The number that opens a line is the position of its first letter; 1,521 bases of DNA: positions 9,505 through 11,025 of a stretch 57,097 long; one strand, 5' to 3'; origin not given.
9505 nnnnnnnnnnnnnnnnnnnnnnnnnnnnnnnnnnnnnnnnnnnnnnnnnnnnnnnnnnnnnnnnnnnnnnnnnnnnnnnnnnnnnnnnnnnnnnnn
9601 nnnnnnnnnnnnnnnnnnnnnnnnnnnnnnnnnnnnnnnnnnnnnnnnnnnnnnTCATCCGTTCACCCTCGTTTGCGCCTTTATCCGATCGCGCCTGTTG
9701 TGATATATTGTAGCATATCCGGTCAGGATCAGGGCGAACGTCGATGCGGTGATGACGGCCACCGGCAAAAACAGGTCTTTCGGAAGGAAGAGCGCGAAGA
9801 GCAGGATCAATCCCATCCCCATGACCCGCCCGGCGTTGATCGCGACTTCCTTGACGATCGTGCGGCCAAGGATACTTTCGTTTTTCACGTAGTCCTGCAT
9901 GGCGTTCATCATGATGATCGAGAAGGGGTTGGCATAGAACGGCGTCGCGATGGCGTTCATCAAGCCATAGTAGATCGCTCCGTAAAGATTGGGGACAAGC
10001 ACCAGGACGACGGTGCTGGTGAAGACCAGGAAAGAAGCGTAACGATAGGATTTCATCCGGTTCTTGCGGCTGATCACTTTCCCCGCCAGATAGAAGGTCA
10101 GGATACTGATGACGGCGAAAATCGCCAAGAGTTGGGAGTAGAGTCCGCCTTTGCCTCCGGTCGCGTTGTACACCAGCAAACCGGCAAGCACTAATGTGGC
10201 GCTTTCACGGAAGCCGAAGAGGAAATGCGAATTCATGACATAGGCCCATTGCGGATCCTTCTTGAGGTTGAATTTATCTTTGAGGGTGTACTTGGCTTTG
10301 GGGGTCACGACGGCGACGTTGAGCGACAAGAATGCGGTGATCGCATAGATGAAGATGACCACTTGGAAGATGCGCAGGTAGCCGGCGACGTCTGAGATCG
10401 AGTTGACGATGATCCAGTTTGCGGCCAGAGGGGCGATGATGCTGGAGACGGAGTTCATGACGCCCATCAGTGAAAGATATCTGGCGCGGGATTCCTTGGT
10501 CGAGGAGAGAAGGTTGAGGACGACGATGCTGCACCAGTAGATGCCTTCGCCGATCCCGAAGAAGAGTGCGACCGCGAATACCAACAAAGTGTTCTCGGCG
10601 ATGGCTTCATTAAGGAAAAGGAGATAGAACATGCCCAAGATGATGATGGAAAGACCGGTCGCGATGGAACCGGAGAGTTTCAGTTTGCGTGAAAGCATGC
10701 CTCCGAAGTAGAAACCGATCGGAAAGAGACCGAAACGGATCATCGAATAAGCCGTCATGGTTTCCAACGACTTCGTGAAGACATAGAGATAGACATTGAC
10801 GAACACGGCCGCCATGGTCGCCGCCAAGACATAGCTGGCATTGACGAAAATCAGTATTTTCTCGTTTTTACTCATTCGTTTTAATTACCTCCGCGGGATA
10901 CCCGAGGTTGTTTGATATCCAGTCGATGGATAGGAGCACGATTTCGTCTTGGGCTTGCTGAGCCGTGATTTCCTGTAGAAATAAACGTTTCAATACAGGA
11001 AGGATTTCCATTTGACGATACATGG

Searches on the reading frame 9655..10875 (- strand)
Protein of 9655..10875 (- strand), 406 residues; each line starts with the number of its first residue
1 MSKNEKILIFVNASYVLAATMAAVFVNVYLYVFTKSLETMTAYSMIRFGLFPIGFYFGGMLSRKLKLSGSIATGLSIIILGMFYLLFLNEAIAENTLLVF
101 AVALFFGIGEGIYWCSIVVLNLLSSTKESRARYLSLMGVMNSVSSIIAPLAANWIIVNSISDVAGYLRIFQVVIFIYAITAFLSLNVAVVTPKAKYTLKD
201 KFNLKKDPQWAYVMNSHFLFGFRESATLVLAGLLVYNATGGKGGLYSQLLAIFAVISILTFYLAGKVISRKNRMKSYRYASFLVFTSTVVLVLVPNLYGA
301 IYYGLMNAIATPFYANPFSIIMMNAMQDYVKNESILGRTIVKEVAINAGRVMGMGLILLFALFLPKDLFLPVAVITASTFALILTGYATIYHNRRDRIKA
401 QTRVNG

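Call 29: find_encoding_contigs(protein=window:9655-10875:-, flank=10000, max_places=1)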
Protein window:9655-10875:- (406 aa): 17 contigs read that carry it; 1 place shown.
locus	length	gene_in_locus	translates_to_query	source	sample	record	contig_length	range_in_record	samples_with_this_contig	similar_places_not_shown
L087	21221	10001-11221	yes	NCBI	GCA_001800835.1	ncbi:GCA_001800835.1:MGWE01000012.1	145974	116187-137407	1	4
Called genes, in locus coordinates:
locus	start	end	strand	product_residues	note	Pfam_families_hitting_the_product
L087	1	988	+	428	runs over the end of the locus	PF00128:Alpha-amylase, PF14701:hDGE_amylase, PF18612:Bac_A_amyl_C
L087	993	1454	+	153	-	PF00583:Acetyltransf_1, PF13673:Acetyltransf_10 (weak), PF13508:Acetyltransf_7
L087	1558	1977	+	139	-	PF08327:AHSA1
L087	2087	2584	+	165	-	-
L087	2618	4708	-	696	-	PF00128:Alpha-amylase (faint), PF14701:hDGE_amylase (faint)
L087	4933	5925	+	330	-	PF13407:Peripla_BP_4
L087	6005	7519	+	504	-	PF00005:ABC_tran, PF09818:ABC_ATPase (faint), PF13304:AAA_21 (faint), PF00005:ABC_tran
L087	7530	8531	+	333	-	PF02653:BPD_transp_2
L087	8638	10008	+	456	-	-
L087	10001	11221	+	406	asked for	PF07690:MFS_1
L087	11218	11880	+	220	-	PF03167:UDG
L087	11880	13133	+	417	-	PF08245:Mur_ligase_M, PF02875:Mur_ligase_C, PF27239:FOL3_C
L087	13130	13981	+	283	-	PF12822:ECF_trnsprt (weak)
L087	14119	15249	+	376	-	PF00483:NTP_transferase, PF24894:Hexapep_GlmU, PF25087:GMPPB_C (weak), PF25084:LbH_EIF2B (weak)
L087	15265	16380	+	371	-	PF00483:NTP_transferase, PF25247:LbH_GLGC (faint), PF24894:Hexapep_GlmU, PF25084:LbH_EIF2B (weak), PF25087:GMPPB_C (weak)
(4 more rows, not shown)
